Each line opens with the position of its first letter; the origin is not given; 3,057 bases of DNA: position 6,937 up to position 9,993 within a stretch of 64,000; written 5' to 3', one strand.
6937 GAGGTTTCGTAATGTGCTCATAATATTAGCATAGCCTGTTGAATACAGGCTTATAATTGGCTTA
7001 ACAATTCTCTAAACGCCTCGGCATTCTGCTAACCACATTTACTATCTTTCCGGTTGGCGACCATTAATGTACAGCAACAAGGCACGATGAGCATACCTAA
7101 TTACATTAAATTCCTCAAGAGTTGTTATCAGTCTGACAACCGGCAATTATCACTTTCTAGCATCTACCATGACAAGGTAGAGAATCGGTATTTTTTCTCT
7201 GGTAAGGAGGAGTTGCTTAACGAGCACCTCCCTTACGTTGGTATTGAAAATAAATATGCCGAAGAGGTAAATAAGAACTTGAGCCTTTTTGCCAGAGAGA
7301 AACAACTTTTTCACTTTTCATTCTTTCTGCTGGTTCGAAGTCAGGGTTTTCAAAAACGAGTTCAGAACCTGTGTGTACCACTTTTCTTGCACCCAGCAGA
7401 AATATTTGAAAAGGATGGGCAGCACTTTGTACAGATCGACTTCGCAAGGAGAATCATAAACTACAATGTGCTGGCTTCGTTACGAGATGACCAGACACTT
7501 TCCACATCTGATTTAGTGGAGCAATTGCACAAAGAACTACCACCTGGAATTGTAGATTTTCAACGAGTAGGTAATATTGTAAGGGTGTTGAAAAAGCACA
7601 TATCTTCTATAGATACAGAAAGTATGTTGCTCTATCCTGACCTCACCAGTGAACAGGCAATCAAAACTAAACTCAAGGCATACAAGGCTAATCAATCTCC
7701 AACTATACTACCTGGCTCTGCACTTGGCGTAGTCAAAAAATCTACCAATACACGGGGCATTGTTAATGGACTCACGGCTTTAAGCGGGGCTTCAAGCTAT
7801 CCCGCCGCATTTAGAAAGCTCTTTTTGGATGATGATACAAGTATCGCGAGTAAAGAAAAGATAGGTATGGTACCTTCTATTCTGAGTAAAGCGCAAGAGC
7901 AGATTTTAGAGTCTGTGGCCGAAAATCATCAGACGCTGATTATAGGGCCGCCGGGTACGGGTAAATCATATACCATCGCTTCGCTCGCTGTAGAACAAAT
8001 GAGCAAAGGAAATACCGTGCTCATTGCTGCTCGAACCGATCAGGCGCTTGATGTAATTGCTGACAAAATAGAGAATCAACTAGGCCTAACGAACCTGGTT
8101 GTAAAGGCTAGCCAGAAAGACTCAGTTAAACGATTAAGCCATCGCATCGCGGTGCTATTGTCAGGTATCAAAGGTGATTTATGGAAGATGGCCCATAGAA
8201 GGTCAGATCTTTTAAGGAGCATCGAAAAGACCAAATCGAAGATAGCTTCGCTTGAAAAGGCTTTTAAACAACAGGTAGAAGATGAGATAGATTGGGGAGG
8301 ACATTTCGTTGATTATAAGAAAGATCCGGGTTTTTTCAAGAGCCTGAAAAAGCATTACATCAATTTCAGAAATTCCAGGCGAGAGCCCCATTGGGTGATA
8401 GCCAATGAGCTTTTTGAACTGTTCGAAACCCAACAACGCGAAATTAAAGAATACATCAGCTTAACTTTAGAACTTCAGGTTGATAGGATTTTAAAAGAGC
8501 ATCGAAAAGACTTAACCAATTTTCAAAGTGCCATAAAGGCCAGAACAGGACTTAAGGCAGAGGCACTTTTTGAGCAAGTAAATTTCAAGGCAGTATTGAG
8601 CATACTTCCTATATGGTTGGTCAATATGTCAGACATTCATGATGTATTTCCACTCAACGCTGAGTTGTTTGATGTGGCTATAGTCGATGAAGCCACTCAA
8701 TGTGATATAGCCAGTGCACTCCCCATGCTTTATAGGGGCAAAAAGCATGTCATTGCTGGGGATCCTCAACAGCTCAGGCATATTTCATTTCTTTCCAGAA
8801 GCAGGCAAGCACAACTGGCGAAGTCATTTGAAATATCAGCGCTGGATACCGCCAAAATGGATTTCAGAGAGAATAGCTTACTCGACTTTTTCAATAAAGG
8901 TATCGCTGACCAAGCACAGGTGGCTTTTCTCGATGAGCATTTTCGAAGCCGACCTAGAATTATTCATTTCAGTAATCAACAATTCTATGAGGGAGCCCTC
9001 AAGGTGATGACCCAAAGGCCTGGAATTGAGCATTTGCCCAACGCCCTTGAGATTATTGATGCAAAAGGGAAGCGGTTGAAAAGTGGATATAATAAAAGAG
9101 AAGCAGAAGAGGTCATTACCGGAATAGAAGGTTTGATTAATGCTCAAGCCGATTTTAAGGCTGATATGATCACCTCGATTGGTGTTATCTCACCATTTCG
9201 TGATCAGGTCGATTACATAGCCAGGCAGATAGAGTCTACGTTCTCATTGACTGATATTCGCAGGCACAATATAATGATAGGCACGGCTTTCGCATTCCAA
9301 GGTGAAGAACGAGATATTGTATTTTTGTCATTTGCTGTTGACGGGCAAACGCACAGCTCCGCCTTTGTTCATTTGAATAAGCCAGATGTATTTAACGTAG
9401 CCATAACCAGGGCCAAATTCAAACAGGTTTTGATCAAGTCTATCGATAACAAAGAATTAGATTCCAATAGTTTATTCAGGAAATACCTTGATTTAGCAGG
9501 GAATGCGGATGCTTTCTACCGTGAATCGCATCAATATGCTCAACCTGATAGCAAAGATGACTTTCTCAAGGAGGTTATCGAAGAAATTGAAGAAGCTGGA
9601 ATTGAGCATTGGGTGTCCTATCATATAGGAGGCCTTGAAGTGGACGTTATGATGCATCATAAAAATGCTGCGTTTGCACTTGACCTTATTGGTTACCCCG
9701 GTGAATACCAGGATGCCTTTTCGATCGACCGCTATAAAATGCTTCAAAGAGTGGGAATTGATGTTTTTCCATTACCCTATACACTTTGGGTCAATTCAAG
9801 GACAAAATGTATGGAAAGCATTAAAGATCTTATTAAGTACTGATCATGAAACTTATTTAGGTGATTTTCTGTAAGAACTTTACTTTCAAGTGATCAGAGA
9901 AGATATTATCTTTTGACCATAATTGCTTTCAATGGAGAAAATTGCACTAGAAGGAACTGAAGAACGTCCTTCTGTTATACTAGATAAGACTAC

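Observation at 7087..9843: Upf1/DNA2-type helicase fused to a Vsr/DUF559-like endonuclease fold, with an orphan N-terminal domain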

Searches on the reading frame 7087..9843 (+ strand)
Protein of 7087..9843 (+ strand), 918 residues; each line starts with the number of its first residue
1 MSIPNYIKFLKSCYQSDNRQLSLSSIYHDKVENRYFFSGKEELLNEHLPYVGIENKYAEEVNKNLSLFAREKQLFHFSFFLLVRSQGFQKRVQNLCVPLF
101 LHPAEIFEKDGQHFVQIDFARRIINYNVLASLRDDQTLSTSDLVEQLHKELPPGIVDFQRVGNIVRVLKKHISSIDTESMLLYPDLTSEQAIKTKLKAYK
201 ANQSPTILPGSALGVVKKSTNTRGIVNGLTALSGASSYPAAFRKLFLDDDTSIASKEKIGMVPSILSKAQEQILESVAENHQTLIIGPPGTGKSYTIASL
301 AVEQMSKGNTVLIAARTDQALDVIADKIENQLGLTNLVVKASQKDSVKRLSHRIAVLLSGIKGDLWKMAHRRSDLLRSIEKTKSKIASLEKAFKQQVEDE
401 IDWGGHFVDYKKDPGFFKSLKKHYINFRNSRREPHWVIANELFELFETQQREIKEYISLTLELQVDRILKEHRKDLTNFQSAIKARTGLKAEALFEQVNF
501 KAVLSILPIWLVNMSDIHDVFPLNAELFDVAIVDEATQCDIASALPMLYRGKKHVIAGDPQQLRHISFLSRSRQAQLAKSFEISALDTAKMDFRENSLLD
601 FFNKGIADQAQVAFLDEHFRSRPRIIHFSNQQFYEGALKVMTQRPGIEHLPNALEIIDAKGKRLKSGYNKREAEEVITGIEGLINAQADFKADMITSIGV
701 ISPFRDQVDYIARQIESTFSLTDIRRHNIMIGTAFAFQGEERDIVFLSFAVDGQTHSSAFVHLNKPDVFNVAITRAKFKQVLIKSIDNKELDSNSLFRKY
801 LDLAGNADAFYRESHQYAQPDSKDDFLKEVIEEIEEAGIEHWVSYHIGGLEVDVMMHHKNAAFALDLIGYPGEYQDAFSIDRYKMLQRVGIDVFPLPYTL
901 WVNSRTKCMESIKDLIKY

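Call 5: search_protein_families(library=pfam, proteins=[window:7087-9843:+], max_evalue=1)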
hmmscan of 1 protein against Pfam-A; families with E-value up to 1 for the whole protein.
window:7087-9843:+ (918 aa): 30 families (the best 25 are shown)
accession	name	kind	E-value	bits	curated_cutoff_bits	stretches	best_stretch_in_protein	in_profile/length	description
PF13087.12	AAA_12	-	3.3e-25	89.2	27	1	606-783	13-191/195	AAA domain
PF13086.12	AAA_11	-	8.4e-22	78.6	27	1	270-564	6-251/257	AAA domain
PF13604.12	AAA_30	-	5.1e-10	39.8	27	1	266-329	2-67/191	AAA domain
PF13245.12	AAA_19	-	6.9e-08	33.2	25.1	1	270-563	1-129/134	AAA domain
PF20720.3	nSTAND3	-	2.3e-06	27.9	27.2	1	268-354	5-95/155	Novel STAND NTPase 3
PF02562.22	PhoH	-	2.9e-06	27.4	27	1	267-310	6-49/205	PhoH-like protein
PF01443.25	Viral_helicase1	-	6.5e-05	23.3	21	1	528-581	60-115/228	Viral superfamily 1 RNA helicase core domain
PF00270.35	DEAD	-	0.00021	21.5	26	1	268-369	2-109/167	DEAD/DEAH box helicase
PF00580.27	UvrD-helicase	-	0.0006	20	23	1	267-562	2-250/271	UvrD/REP helicase N-terminal domain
PF05127.21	NAT10_TcmA_helicase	-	0.00061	20.2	22.7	1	285-350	2-68/176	RNA cytidine acetyltransferase NAT10/TcmA, helicase domain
PF18741.7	MTES_1575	-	0.001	19.5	38.2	1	826-914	1-94/96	REase_MTES_1575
PF12775.13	AAA_7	-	0.0012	18.8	25.8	1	261-312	13-64/181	P-loop containing dynein motor region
PF13401.12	AAA_22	-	0.0016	19.2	27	1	283-359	8-80/130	AAA domain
PF13191.12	AAA_16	-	0.0027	18.7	32.6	1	273-330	15-80/167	AAA ATPase domain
PF04851.21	ResIII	-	0.0029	17.9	22.5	1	268-329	6-74/164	Type III restriction enzyme, res subunit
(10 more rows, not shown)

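Call 6: search_protein_families(library=padloc, proteins=[window:7087-9843:+], max_evalue=0.01)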
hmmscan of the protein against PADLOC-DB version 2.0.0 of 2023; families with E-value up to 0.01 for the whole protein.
window:7087-9843:+ (918 aa): 16 families
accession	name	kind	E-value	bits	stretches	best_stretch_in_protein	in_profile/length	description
PDLC03924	MkoC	-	7e-42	141.6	1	525-836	668-1006/1136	-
PDLC03920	MkoA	-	2.5e-37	126.7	1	264-788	615-1078/1112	-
PDLC05009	PDC-S37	-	6e-36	121.7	2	502-858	912-1273/1550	-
PDLC03921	MkoA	-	1.3e-23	80.7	2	523-780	1292-1561/1607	-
PDLC02194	Hhe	-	1.6e-18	63.4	2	501-855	1354-1712/1911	-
PDLC01734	typeIV_RecD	-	5.5e-09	32.8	1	265-321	339-395/763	RecD_0_IVD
PDLC02895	DpdJ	-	3e-08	29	1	699-794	372-460/2112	DpdJ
PDLC01148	RecD_like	-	3.1e-07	27.1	1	265-325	313-373/719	RecD/Tra ATPase fused to N-terminal HHH domain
PDLC03813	RTasNERD-Hel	-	1.6e-06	25.5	1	266-343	210-287/519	DRT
PDLC04140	mad8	-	2.7e-06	25.1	1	275-456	22-216/314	mads_8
PDLC02350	AbiO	-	1.1e-05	22.4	1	265-314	178-226/468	AbiO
PDLC02864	DpdF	-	0.00023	18.1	1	267-331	24-90/610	DpdF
PDLC04702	PDC-M54A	-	0.00049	15.6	1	267-339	305-375/1621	-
PDLC04700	PDC-M54A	-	0.00053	15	1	259-316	296-353/1657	-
PDLC00121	GajB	-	0.0022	14.6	1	268-338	8-81/565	UrvD helicase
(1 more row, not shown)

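Call 8: search_protein_families(library=ncbifam, proteins=[window:7087-9843:+], max_evalue=0.001)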
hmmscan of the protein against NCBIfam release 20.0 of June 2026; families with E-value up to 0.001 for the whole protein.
window:7087-9843:+ (918 aa): 6 families
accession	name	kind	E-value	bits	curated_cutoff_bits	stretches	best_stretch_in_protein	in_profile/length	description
NF058533.1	antiphage_ProA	equivalog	9.7e-39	132.7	1500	2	470-861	1246-1641/1903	anti-phage protein ProA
TIGR00376.1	TIGR00376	hypoth_equivalog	1.3e-31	109.8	348.9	2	524-804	360-627/639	IGHMBP2 family helicase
NF040671.1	PLuB_AAA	exception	5e-31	107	999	2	526-802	961-1246/1256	PLuB system helicase-like protein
NF042953.1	Hhe_antiphage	equivalog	8e-21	73.2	2000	2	528-790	1282-1543/1797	DUF4011 domain-containing anti-phage protein Hhe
TIGR01447.1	recD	equivalog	0.00029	19.6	310.15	0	267-332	149-220/597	exodeoxyribonuclease V subunit alpha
TIGR01448.2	helicase_RecD2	equivalog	0.00029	19.1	500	0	265-320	316-371/713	SF1B family DNA helicase RecD2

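Call 9: find_homologous_proteins(query=window:7087-9843:+, max_evalue=0.00001)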
Query window:7087-9843:+ (918 aa): 103 proteins with E <= 0.00001 among 8000 candidates.
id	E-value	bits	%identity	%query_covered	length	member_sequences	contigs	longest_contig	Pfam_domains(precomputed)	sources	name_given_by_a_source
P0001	0.0e+0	2050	100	100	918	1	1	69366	PF13087.13,PF13086.13,PF13604.13,PF13245.13,PF20720.4,PF02562.23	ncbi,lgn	ncbi:MAG: AAA domain-containing protein [Bacteroidota bacterium]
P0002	2.5e-241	822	41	100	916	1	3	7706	PF13087.13,PF13086.13,PF13604.13,PF13245.13,PF18741.8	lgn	-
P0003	4.2e-241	821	41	99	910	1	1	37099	PF13087.13,PF13086.13,PF01443.25,PF13604.13,PF13245.13,PF02562.23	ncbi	ncbi:MAG: AAA domain-containing protein [Bacteroidota bacterium]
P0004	2.3e-240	819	42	100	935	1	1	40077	PF13087.13,PF13086.13,PF01443.25,PF13604.13,PF13245.13,PF18741.8,PF20720.4,PF00580.28,PF02562.23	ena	-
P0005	1.4e-239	816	42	99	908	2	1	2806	PF13087.13,PF13086.13,PF01443.25,PF13604.13,PF13245.13,PF20720.4,PF02562.23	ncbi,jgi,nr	ncbi:MAG: hypothetical protein DRJ10_17760 [Bacteroidetes bacterium]|nr:MAG: hypothetical protein DR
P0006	4.6e-235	801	42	100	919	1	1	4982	PF13087.13,PF13086.13,PF13604.13,PF13245.13,PF00580.28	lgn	-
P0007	1.1e-233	797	41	99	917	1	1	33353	PF13087.13,PF13086.13,PF05127.22,PF01443.25,PF13604.13,PF13245.13,PF02562.23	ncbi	-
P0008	2.4e-230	785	42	99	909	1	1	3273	PF13087.13,PF13086.13,PF01443.25,PF13604.13,PF13245.13,PF20720.4,PF00580.28,PF02562.23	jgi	-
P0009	2.2e-228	779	41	99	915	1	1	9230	PF13087.13,PF13086.13,PF13604.13,PF13245.13,PF00580.28,PF02562.23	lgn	-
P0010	1.6e-227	776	42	99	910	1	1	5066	PF13087.13,PF13086.13,PF01443.25,PF13604.13,PF13245.13,PF18741.8,PF00580.28,PF02562.23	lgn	-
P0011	2.9e-227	775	41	99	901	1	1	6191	PF13087.13,PF13086.13,PF01443.25,PF13604.13,PF13245.13,PF18741.8,PF00580.28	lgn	-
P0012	7.7e-227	774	42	99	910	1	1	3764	PF13087.13,PF13086.13,PF01443.25,PF13604.13,PF13245.13,PF18741.8,PF00580.28,PF02562.23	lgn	-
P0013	9.7e-226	770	41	99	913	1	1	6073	PF13087.13,PF13086.13,PF01443.25,PF13604.13,PF13245.13,PF09848.16,PF20720.4,PF02562.23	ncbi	ncbi:MAG: AAA domain-containing protein [Bacteroidota bacterium]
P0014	3.8e-225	768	41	99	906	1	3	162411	PF13087.13,PF13086.13,PF01443.25,PF13604.13,PF13245.13,PF18741.8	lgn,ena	-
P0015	1.4e-224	766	40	99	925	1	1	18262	PF13087.13,PF13086.13,PF01443.25,PF13604.13,PF13245.13,PF00580.28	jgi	-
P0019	4.2e-215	735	39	99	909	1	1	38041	PF13087.13,PF13086.13,PF05127.22,PF13604.13,PF13245.13,PF18741.8,PF02562.23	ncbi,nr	ncbi:MAG: AAA family ATPase [Bacteroidales bacterium]|nr:AAA family ATPase [Bacteroidales bacterium]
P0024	8.2e-206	704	38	99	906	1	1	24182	PF13087.13,PF13086.13,PF01443.25,PF13604.13,PF13245.13,PF18741.8,PF02562.23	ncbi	-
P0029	6.4e-197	675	38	100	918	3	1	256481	PF13087.13,PF13086.13,PF01443.25,PF13604.13,PF13245.13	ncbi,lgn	-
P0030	8.4e-196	671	38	100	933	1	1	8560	PF13087.13,PF13086.13,PF13604.13,PF13245.13,PF18741.8,PF02562.23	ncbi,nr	ncbi:MAG TPA: AAA domain-containing protein [Blastocatellia bacterium]|nr:AAA domain-containing prot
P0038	1.6e-186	641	37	100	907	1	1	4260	PF13087.13,PF13086.13,PF01443.25,PF13604.13,PF13245.13,PF18741.8,PF02562.23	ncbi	-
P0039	3.3e-186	639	38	100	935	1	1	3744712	PF13087.13,PF13086.13,PF01443.25,PF13604.13,PF13245.13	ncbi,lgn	-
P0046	3.4e-162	560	34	99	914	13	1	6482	PF13087.13,PF13086.13,PF13604.13,PF13245.13,PF18741.8,PF02562.23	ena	-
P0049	1.4e-154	535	34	100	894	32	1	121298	PF13087.13,PF13086.13,PF01443.25,PF13604.13,PF13245.13,PF09848.16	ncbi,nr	ncbi:DNA2/NAM7 family helicase [Pseudoalteromonas sp. SR44-5]|nr:DNA2/NAM7 family helicase [Pseudoal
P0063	1.5e-146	508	32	99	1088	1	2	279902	PF13087.13,PF13086.13,PF01443.25,PF13604.13,PF13245.13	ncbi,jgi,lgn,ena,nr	ncbi:MAG: DNA2/NAM7 family helicase [Gammaproteobacteria bacterium]|nr:DNA2/NAM7 family helicase [Ga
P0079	7.0e-131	456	31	99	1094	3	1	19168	PF13087.13,PF13086.13,PF13604.13,PF13245.13,PF18741.8,PF02562.23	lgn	-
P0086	2.2e-51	193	36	30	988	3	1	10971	PF04480.19,PF13087.13,PF13086.13,PF01443.25,PF13604.13,PF13245.13,PF18741.8,PF09848.16,PF00580.28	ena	-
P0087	1.2e-38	151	28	36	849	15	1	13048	PF08373.17,PF13087.13,PF13086.13,PF13604.13,PF13245.13,PF18741.8,PF04851.22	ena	-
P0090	4.0e-19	87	28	34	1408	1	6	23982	PF13195.12,PF13087.13,PF13086.13,PF01443.25,PF13604.13,PF13245.13,PF18741.8,PF09848.16,PF20720.4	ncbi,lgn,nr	ncbi:MAG: AAA domain-containing protein [Pseudobdellovibrio sp.]|nr:AAA domain-containing protein [P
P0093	9.4e-17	79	26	32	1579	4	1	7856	PF13195.12,PF13087.13,PF13086.13,PF13604.13,PF13245.13,PF18741.8,PF04851.22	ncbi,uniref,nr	ncbi:DUF4011 domain-containing protein [Candidatus Methylobacter favarea]|uniref:DUF4011 domain-cont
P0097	1.1e-14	72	24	45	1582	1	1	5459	PF11784.14,PF13195.12,PF13087.13,PF13086.13,PF13604.13,PF13245.13,PF18741.8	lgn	-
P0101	2.6e-9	54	29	19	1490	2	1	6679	PF13195.12,PF13086.13,PF13604.13,PF13245.13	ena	-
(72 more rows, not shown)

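Call 10: search_solved_structures(query=window:7087-9843:+, max_evalue=0.01)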
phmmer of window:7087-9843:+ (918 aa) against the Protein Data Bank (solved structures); distinct sequences matched with E-value up to 0.01: 18.
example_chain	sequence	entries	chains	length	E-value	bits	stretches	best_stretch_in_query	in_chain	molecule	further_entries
5mzn_A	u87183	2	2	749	2.1e-20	76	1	497-780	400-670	Helicase SEN1,Helicase SEN1 | Helicase SEN1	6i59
8ram_O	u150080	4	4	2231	2.8e-19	72.3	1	268-779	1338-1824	Helicase SEN1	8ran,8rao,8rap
8ftm_A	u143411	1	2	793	8.6e-16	60.7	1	516-802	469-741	5'-3' RNA helicase-like protein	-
8rd3_A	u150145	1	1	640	7.2e-15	57.7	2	530-785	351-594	ATP-dependent helicase NAM7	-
8fth_A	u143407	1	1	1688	1.5e-14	56.6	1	517-802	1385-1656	5'-3' RNA helicase-like protein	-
2xzl_A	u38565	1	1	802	2.1e-14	56.1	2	530-785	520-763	ATP-DEPENDENT HELICASE NAM7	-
2xzo_A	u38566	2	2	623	2.2e-14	56.1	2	682-784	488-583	REGULATOR OF NONSENSE TRANSCRIPTS 1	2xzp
2gjk_A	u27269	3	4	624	2.2e-14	56.1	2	682-784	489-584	Regulator of nonsense transcripts 1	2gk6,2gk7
6ej5_A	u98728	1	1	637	2.4e-14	55.9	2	682-784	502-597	Regulator of nonsense transcripts 1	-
8ftk_A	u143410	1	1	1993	2.6e-14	55.8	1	517-802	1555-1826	5'-3' RNA helicase-like protein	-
9qdq_A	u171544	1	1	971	4.1e-14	55.2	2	530-785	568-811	ATP-dependent helicase NAM7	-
9qwn_A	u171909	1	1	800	5.8e-14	54.7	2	683-784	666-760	Isoform 2 of Regulator of nonsense transcripts 1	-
2wjv_A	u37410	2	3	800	6.2e-14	54.6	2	683-784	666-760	REGULATOR OF NONSENSE TRANSCRIPTS 1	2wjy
4b3g_A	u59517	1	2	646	9.2e-11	44.1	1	473-792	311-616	DNA-BINDING PROTEIN SMUBP-2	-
4b3f_X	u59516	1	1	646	9.3e-11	44.1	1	473-792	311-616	DNA-BINDING PROTEIN SMUBP-2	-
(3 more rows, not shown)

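Call 11: find_encoding_contigs(protein=P0049, flank=8000, max_places=2)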
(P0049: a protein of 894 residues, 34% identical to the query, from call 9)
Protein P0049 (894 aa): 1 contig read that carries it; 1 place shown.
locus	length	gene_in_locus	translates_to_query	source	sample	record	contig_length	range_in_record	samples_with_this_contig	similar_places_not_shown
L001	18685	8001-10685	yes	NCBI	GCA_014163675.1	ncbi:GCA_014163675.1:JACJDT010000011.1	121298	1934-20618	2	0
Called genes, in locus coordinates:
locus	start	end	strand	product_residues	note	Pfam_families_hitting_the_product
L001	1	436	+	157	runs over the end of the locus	-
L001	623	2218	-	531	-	PF04095:NAPRTase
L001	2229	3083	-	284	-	PF13793:Pribosyltran_N, PF00156:Pribosyltran, PF14572:Pribosyl_synth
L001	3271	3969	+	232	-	PF00293:NUDIX, PF21906:WHD_NrtR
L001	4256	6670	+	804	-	PF23286:LRR_13 (faint), PF23598:LRR_14, PF23952:LRR_EndoS (faint), PF23247:LRR_RPS2 (faint), PF12799:LRR_4 (faint), PF13855:LRR_8 (faint), PF24758:LRR_At5g56370 (faint), PF25019:LRR_R13L1-DRL21 (weak)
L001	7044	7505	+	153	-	PF00583:Acetyltransf_1 (weak), PF13673:Acetyltransf_10, PF13508:Acetyltransf_7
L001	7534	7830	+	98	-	-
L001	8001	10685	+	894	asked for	PF13086:AAA_11, PF13604:AAA_30 (weak), PF01443:Viral_helicase1 (faint), PF09848:SLFN-g3_helicase (faint), PF13245:AAA_19 (weak), PF13087:AAA_12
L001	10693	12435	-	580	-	PF00916:Sulfate_transp, PF01740:STAS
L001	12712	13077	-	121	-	PF09996:DUF2237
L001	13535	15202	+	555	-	PF08269:dCache_2, PF17200:sCache_2, PF17201:Cache_3-Cache_2, PF00672:HAMP, PF00015:MCPsignal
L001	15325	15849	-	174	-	PF00210:Ferritin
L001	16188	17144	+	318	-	PF01544:CorA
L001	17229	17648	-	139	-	PF00571:CBS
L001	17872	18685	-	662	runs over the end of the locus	PF01266:DAO (faint), PF06100:MCRA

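Call 12: find_encoding_contigs(protein=P0039, flank=8000, max_places=2)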
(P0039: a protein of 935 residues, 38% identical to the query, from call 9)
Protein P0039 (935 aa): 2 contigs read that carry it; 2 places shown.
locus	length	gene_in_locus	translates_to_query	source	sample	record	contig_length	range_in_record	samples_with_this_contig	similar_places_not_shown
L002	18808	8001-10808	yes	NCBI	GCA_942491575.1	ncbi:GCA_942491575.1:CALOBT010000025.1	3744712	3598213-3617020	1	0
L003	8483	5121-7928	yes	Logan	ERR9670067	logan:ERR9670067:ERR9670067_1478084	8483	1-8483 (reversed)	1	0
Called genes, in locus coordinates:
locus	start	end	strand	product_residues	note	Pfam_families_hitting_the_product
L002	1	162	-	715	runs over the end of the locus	PF07695:7TMR-DISM_7TM, PF00015:MCPsignal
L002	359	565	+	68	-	-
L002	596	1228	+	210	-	PF00211:Guanylate_cyc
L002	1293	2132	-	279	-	PF00950:ABC-3, PF01032:FecCD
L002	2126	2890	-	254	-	PF00005:ABC_tran, PF02463:SMC_N (weak), PF13304:AAA_21 (faint)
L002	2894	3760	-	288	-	PF01297:ZnuA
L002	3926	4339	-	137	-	-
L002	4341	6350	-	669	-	PF00884:Sulfatase, PF01663:Phosphodiest, PF16347:SGSH_C, PF06966:DUF1295, PF02544:Steroid_dh (weak), PF04191:PEMT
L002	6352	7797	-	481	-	PF00884:Sulfatase, PF01663:Phosphodiest, PF16347:SGSH_C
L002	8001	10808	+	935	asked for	PF13086:AAA_11, PF13245:AAA_19 (faint), PF13604:AAA_30 (faint), PF01443:Viral_helicase1 (faint), PF13087:AAA_12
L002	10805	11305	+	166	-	PF10112:Halogen_Hydrol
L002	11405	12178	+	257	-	PF00583:Acetyltransf_1 (faint), PF14268:YoaP (weak)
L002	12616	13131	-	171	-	-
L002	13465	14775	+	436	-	-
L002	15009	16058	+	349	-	PF04055:Radical_SAM, PF13186:SPASM, PF02810:SEC-C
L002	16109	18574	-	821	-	PF07696:7TMR-DISMED2, PF07695:7TMR-DISM_7TM, PF00512:HisKA (faint), PF02518:HATPase_c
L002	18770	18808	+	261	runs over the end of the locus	PF00117:GATase, PF07722:Peptidase_C26 (faint)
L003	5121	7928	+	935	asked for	PF13086:AAA_11, PF13245:AAA_19 (faint), PF13604:AAA_30 (faint), PF01443:Viral_helicase1 (faint), PF13087:AAA_12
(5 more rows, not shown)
